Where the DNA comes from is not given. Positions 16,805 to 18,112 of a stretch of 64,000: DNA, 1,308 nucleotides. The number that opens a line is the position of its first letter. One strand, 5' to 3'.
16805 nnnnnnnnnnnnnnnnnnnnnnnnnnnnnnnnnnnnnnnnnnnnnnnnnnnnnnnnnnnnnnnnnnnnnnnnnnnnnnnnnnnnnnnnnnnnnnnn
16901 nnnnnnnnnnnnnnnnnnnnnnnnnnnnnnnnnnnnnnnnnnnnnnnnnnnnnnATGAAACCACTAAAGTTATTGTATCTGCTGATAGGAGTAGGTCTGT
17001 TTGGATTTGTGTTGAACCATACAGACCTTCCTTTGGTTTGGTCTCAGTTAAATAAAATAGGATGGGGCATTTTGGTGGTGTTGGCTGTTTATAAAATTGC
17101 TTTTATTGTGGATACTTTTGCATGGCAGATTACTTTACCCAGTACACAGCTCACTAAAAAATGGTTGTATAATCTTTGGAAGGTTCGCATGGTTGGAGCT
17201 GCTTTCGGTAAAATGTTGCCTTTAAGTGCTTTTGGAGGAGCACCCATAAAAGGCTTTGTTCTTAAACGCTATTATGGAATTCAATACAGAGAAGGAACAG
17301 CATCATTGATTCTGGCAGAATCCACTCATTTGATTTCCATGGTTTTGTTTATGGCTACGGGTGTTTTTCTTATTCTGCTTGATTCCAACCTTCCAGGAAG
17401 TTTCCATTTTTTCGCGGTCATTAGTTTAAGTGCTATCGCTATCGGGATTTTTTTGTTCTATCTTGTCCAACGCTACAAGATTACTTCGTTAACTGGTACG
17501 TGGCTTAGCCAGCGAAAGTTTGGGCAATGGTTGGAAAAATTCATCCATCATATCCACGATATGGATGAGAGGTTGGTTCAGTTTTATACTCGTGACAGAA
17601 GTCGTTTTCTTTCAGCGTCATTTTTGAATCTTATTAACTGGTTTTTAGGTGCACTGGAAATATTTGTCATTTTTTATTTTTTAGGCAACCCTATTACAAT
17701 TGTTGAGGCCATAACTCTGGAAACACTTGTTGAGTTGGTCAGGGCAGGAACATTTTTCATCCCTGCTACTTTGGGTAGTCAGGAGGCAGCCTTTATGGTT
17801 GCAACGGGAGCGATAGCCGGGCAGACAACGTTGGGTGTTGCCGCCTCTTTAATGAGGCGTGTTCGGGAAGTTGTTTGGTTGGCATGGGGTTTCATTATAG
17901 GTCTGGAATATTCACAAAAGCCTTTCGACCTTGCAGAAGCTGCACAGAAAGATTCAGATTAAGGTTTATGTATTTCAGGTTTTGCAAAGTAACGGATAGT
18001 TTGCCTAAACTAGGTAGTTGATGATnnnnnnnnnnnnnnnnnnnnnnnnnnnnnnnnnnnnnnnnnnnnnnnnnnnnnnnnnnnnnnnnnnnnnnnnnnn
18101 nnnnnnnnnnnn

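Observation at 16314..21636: Inositol-phosphate cluster: MIPS + nucleotidyltransferase + two CDP-alcohol phosphotransferases + flippase-like protein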

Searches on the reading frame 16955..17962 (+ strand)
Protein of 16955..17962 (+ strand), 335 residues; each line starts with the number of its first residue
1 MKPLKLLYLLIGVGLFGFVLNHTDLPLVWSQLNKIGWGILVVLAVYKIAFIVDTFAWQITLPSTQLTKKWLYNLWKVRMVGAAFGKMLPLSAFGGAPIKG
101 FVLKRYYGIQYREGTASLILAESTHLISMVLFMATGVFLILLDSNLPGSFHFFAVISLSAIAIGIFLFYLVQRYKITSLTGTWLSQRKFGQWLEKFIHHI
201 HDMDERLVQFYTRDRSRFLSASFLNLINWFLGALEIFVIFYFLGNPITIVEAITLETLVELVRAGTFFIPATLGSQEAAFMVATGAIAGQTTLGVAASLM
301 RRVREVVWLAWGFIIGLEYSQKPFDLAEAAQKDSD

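Call 4: search_protein_families(library=pfam, proteins=[window:16955-17962:+], max_evalue=0.01)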
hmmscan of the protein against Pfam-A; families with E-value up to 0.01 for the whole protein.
window:16955-17962:+ (335 aa): 1 family
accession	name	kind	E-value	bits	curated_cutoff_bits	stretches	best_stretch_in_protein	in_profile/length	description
PF03706.18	LPG_synthase_TM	-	1.5e-24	87.4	33.4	1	7-306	3-295/302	Lysylphosphatidylglycerol synthase TM region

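Call 5: search_protein_families(library=ncbifam, proteins=[window:16955-17962:+], max_evalue=0.01)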
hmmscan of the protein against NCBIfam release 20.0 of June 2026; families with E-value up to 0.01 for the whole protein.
window:16955-17962:+ (335 aa): 2 families
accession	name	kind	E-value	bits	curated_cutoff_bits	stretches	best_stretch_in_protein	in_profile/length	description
TIGR03476.1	HpnL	subfamily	2.5e-46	158.5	195.65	1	1-307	1-305/318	putative membrane protein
TIGR00374.1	TIGR00374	subfamily_domain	8.3e-14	51.7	43.2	1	16-304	8-298/323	flippase-like domain-containing protein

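Call 66: find_homologous_proteins(query=window:16955-17962:+)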
Query window:16955-17962:+ (335 aa): 365 proteins with E <= 0.001 among 8000 candidates; the best 120 are listed.
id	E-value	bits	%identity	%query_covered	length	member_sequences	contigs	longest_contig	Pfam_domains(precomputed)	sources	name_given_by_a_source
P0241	1.8e-213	726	99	100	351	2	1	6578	PF03706.19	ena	-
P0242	2.0e-198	677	91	100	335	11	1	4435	PF03706.19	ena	-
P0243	2.7e-191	653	87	100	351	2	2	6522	PF03706.19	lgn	-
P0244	3.0e-175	600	81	100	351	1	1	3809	PF03706.19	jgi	jgi:glycosyltransferase 2 family protein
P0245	2.6e-174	597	80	100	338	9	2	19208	PF03706.19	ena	-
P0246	1.4e-171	588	79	99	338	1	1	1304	PF03706.19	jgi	jgi:glycosyltransferase 2 family protein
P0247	1.5e-171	588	80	99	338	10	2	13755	PF03706.19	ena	-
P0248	4.5e-171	587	77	99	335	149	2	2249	PF03706.19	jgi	jgi:putative membrane protein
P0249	7.8e-171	586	78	100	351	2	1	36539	PF03706.19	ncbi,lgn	-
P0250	1.9e-170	585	76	100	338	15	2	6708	PF03706.19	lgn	-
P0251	9.3e-170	582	77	99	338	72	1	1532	PF03706.19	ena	-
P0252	2.2e-169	581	77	100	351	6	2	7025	PF03706.19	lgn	-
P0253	7.1e-166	570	78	97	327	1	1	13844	PF03706.19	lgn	-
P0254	1.4e-164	565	75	99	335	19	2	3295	PF03706.19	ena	-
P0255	6.8e-164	563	74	99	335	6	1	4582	PF03706.19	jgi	jgi:glycosyltransferase 2 family protein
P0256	3.1e-163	561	75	99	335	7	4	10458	PF03706.19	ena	-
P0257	1.0e-161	556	73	99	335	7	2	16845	PF03706.19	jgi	jgi:glycosyltransferase 2 family protein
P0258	5.8e-161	553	75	97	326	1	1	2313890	PF03706.19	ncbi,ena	-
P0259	9.7e-145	500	67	100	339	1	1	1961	PF03706.19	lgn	-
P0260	1.4e-144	499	67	100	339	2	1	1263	PF03706.19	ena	-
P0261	1.6e-144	499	67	100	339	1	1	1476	PF03706.19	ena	-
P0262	5.6e-144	498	68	99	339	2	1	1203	PF03706.19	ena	-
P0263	6.9e-144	497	67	99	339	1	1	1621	PF03706.19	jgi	-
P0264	1.3e-143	496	67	100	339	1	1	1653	PF03706.19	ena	-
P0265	1.4e-143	496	67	99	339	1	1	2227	PF03706.19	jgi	jgi:uncharacterized protein (TIRG00374 family)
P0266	2.7e-143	495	67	100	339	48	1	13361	PF03706.19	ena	-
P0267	8.0e-143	494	67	100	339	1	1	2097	PF03706.19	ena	-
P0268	1.7e-142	493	67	100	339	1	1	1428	PF03706.19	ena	-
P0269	2.6e-142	492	66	100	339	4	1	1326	PF03706.19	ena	-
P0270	3.6e-141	488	67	100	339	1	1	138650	PF03706.19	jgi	jgi:glycosyltransferase 2 family protein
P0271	9.4e-141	487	65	100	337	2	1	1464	PF03706.19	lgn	-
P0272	7.5e-140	484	67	100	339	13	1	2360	PF03706.19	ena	-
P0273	1.7e-139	483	66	97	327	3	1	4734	PF03706.19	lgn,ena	-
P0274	3.6e-138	478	67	96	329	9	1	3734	PF03706.19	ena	-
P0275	4.0e-138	478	67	98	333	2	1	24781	PF03706.19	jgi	jgi:glycosyltransferase 2 family protein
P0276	4.2e-138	478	64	100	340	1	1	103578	PF03706.19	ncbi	-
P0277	6.3e-138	478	66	95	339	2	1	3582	PF03706.19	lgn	-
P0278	8.6e-138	477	64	100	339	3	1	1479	PF03706.19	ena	-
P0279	1.2e-137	477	65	99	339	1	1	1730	PF03706.19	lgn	-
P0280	2.0e-137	476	66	96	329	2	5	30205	PF03706.19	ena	-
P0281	2.7e-137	476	65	100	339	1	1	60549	PF03706.19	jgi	jgi:glycosyltransferase 2 family protein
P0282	1.1e-136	474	64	99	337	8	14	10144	PF03706.19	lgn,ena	-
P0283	2.5e-135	469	65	97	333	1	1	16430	PF03706.19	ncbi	-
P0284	4.0e-135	468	64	100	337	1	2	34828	PF03706.19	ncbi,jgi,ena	-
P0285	7.4e-134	464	63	99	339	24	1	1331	PF03706.19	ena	-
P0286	1.1e-133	464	63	99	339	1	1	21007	PF03706.19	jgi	jgi:glycosyltransferase 2 family protein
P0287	1.1e-133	464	64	99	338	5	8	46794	PF03706.19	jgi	jgi:putative membrane protein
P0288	1.7e-133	463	64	100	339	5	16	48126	PF03706.19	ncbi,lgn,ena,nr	ncbi:MAG: hypothetical protein HOB18_04250 [Nitrospina sp.]|nr:hypothetical protein [Nitrospina sp.]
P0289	5.3e-133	461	65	99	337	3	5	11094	PF03706.19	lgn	-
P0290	2.4e-132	459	63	100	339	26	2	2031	PF03706.19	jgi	jgi:uncharacterized protein (TIRG00374 family)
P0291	3.0e-132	459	63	100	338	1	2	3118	PF03706.19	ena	-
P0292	6.0e-132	458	63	99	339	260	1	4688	PF03706.19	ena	-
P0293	1.4e-129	450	62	99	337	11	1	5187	PF03706.19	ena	-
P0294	2.0e-129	450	62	99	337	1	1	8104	PF03706.19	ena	-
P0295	2.9e-129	449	61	99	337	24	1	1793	PF03706.19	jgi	-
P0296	3.0e-129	449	61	99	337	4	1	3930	PF03706.19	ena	-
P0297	1.0e-128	447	62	99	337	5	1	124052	PF03706.19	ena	-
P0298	2.5e-128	446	62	99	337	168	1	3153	PF03706.19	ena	-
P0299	3.5e-128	446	62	99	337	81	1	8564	PF03706.19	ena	-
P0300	5.3e-128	445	62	99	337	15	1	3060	PF03706.19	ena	-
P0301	6.2e-128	445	61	99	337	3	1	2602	PF03706.19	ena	-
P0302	1.0e-127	444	62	99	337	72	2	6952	PF03706.19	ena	-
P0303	1.2e-127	444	62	99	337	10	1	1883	PF03706.19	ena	-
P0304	4.8e-127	442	61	99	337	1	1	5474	PF03706.19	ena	-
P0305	7.7e-127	441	61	99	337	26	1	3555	PF03706.19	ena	-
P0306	7.1e-126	438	61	99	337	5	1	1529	PF03706.19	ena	-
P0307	8.6e-126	438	61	97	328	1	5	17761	PF03706.19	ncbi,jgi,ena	-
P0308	1.4e-125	437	61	99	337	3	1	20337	PF03706.19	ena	-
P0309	8.1e-125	435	60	99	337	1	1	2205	PF03706.19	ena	-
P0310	2.2e-124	433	59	100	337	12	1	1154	PF03706.19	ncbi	-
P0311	9.0e-124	431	59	99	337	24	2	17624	PF03706.19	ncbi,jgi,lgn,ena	-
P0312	3.5e-123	429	60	100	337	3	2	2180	PF03706.19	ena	-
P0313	2.1e-122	427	58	99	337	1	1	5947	PF03706.19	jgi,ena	-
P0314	6.1e-121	422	75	74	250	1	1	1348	PF03706.19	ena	-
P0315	2.4e-119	417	58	99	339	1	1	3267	PF03706.19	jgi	jgi:glycosyltransferase 2 family protein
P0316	1.5e-108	381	68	76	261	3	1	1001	PF03706.19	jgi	jgi:hypothetical protein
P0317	2.5e-101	357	47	95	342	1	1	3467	PF03706.19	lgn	-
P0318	1.0e-98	349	48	98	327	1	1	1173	PF03706.19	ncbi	-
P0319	1.2e-98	349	48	95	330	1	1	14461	PF03706.19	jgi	-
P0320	4.9e-98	347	48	96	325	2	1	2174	PF03706.19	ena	-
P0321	1.0e-97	345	47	91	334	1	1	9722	PF03706.19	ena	-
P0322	1.7e-97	345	48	96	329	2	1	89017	PF03706.19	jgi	jgi:glycosyltransferase 2 family protein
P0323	2.5e-97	344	46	99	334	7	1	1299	PF03706.19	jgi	-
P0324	9.6e-97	342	62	76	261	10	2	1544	PF03706.19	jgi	jgi:uncharacterized protein (TIRG00374 family)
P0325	2.2e-96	341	47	96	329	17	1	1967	PF03706.19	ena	-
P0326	2.6e-96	341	48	100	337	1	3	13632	PF03706.19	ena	-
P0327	2.7e-96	341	47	97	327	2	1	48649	PF03706.19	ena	-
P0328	3.2e-96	341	48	96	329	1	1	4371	PF03706.19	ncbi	-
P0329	4.3e-96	340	48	96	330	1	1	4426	PF03706.19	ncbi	-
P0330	6.3e-96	340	49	96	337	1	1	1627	PF03706.19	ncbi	-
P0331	1.6e-95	338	49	93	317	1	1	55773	PF03706.19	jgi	-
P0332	1.8e-95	338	46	96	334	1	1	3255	PF03706.19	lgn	-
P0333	2.7e-95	338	48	96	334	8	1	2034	PF03706.19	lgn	-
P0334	2.8e-95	337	47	96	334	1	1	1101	PF03706.19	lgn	-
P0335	4.0e-95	337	48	96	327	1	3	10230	PF03706.19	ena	-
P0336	4.1e-95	337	47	97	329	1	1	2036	PF03706.19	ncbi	-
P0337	9.5e-95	336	48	96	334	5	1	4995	PF03706.19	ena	-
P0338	1.1e-94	336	46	98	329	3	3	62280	PF03706.19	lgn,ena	-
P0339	1.3e-94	335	48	96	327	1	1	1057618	PF03706.19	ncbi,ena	-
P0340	2.4e-94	334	45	93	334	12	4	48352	PF03706.19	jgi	jgi:putative membrane protein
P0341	2.6e-94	334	45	100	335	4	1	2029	PF03706.19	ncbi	-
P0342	3.1e-94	334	48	96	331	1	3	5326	PF03706.19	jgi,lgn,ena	-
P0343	3.8e-94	334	45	99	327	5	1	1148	PF03706.19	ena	-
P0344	4.8e-94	333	46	91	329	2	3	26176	PF03706.19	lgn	-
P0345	6.1e-94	333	47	96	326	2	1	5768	PF03706.19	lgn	-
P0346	9.9e-94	332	47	96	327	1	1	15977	PF03706.19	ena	-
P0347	1.1e-93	332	44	91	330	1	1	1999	PF03706.19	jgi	-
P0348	1.3e-93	332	47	93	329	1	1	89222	PF03706.19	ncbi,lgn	-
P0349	1.3e-93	332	46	96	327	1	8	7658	PF03706.19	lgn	-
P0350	1.4e-93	332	46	91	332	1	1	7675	PF03706.19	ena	-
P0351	1.7e-93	332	46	96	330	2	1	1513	PF03706.19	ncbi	ncbi:MAG: lysylphosphatidylglycerol synthase transmembrane domain-containing protein [Rhodospirillal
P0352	1.8e-93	332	46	96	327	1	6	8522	PF03706.19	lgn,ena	-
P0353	2.0e-93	331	47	98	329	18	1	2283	PF03706.19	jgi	-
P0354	2.5e-93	331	46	96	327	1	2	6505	PF03706.19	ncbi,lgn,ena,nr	ncbi:MAG: flippase-like domain-containing protein [Proteobacteria bacterium]|nr:flippase-like domain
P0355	2.8e-93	331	46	96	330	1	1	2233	PF03706.19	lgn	-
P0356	3.1e-93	331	46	96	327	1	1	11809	PF03706.19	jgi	jgi:uncharacterized protein (TIRG00374 family)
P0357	3.9e-93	330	46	96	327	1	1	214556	PF03706.19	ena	-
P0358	5.4e-93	330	47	96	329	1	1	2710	PF03706.19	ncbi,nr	ncbi:MAG: flippase-like domain-containing protein [Proteobacteria bacterium]|nr:flippase-like domain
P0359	7.6e-93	329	47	96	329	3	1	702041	PF03706.19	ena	-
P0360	8.0e-93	329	45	91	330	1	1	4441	PF03706.19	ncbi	-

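Call 76: predict_structure(alignment_id=A3)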
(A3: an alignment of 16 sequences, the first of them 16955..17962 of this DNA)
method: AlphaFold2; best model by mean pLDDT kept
length: 335 residues; sequences in the alignment: 16
mean_pLDDT: 76.0   pTM: 0.74
mean pLDDT of the five models: 76.0, 75.8, 74.7, 73.3, 67.3
residues with pLDDT >= 90: 50; 70-90: 187; 50-70: 82; < 50: 16
segments of 3 or more residues with pLDDT < 50: 178-181, 326-335
pLDDT, mean of each block of 10 residues (from residue 1): 67 66 70 75 91 89 78 87 71 69 79 78 87 91 79 84 75 55 54 54 64 80 93 92 89 90 68 69 80 80 84 82 53 43
secondary structure, 60 per line:
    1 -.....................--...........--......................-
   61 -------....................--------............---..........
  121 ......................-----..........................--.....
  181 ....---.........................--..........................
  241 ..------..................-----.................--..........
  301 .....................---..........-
elements in order: H2-22 H25-35 H38-59 H68-87 H96-107 H111-142 H148-173 H176-184 H188-212 H215-242 H249-266 H272-288 H291-321 H325-334

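Call 79: fold_search(model_id=the predicted structure, library=pdb)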
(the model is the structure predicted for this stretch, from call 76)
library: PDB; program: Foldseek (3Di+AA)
matches with E <= 10: 381; with E <= 0.001: 0
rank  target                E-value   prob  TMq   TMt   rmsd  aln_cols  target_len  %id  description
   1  9j8s_A                7.1e-03  1.00  0.62  0.29   6.3       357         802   15  MprF from Pseudomonas aeruginosa in nanodisc, C2 symmetry (released 2025-09-03)
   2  6bpl_A                1.1e-01  0.20  0.14  0.10  23.4       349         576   15  E. coli MsbA in complex with LPS and inhibitor G907 (released 2018-05-02)
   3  6ral_A                1.2e-01  0.21  0.16  0.11  24.9       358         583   14  Heterodimeric ABC exporter TmrAB under turnover conditions in asymmetric unlocked return conformation (released 2019-07-31)
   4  8dmo_A                1.4e-01  0.16  0.13  0.09  25.9       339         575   15  Structure of open, inward-facing MsbA from E. coli (released 2022-12-14)
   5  8fmv_C                1.8e-01  0.25  0.18  0.12  23.5       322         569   15  Heterodimeric ABC transporter BmrCD in the inward-facing conformation bound to substrate and ATP: BmrCD_IF-2HT/ATP (released 2023-11-15)
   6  8e6m                  1.9e-01  0.12  0.13  0.12  23.1       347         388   16  X-ray structure of the Deinococcus radiodurans Nramp/MntH divalent transition metal transporter WT in an inward-open, ca (released 2023-05-03)
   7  8qoe_A                2.0e-01  0.15  0.15  0.11  26.3       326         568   12  Inward-facing conformation of the ABC transporter BmrA (released 2023-12-20)
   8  5och_B                2.0e-01  0.15  0.14  0.09  23.5       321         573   12  The crystal structure of human ABCB8 in an outward-facing state (released 2018-07-25)
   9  4ayt                  2.2e-01  0.16  0.15  0.11  24.3       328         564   15  STRUCTURE OF THE HUMAN MITOCHONDRIAL ABC TRANSPORTER, ABCB10 (released 2012-07-11)
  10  8szc_C                2.2e-01  0.16  0.16  0.11  23.2       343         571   14  Heterodimeric ABC transporter BmrCD in the inward-facing conformation bound to substrate and ATP: BmrCD_IF-1HT/ATP (released 2023-11-15)
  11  7sel_A                2.2e-01  0.15  0.14  0.10  23.3       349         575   15  E. coli MsbA in complex with LPS and inhibitor G7090 (compound 3) (released 2022-03-09)
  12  7fci_A                2.3e-01  0.23  0.18  0.19  22.8       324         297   12  human NTCP in complex with YN69083 Fab (released 2022-05-25)
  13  8tso_A                2.6e-01  0.20  0.17  0.12  24.9       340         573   14  KDL bound, nucleotide-free MsbA in open, outward-facing conformation (released 2024-06-19)
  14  9lsh_A                2.9e-01  0.21  0.18  0.15  19.5       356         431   14  Cryo-EM structure of the wild-type diabody complex (CitS-diabody #1-TLR3) (released 2025-03-12)
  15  4ayx                  2.9e-01  0.15  0.16  0.11  24.3       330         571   15  STRUCTURE OF THE HUMAN MITOCHONDRIAL ABC TRANSPORTER, ABCB10 (ROD FORM B) (released 2012-07-11)
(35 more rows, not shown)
